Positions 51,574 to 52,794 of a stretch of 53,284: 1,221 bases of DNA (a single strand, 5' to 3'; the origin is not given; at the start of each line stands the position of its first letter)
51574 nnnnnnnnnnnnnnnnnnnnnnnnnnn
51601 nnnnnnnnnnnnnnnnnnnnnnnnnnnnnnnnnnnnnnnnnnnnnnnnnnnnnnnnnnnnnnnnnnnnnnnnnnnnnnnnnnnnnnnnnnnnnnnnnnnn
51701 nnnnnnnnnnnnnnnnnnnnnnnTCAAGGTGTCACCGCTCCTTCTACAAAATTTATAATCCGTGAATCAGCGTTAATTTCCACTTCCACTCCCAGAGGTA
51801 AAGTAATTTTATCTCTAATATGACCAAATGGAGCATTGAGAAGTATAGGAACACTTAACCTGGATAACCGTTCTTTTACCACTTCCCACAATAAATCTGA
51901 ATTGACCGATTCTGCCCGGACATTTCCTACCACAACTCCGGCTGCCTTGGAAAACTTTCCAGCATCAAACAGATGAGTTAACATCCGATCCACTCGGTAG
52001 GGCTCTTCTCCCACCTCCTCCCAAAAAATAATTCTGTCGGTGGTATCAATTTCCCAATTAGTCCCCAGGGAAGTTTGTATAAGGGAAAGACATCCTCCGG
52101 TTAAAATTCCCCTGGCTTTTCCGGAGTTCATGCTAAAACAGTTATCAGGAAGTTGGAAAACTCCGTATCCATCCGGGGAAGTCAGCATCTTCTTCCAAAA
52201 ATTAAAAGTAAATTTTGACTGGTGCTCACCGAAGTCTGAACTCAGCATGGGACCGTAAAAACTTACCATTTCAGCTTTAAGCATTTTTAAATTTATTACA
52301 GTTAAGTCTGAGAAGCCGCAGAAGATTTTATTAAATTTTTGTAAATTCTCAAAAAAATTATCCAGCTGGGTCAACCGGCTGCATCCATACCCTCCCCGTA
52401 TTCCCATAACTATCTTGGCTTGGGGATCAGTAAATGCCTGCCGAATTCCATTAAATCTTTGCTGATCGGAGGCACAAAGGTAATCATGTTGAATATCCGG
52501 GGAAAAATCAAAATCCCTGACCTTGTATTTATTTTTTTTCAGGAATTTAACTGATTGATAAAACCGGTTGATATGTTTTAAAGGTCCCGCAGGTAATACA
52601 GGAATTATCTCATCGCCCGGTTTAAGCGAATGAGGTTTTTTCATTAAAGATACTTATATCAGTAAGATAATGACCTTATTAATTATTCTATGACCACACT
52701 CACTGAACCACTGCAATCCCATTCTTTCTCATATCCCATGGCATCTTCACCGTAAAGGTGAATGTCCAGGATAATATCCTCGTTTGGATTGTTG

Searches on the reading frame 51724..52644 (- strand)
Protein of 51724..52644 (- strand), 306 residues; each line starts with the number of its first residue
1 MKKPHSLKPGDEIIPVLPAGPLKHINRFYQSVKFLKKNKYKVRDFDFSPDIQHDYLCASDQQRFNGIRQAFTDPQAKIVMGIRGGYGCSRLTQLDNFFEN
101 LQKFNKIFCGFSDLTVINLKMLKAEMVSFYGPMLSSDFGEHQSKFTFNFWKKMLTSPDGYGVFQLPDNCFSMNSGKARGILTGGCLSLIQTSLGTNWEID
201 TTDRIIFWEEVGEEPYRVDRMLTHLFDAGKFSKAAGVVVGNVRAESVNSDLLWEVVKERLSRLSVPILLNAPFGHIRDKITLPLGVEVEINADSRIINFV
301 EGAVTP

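Call 89: search_protein_families(library=pfam, proteins=[window:51724-52644:-], max_evalue=0.000001)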
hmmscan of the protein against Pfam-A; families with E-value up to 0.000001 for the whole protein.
window:51724-52644:- (306 aa): 2 families
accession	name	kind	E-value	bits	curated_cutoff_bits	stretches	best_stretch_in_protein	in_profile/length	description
PF17676.7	Peptidase_S66C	-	2.8e-34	118.7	23.7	1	178-290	1-120/120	LD-carboxypeptidase C-terminal domain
PF02016.21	Peptidase_S66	-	8.4e-21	74.8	25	1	18-131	6-121/121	LD-carboxypeptidase N-terminal domain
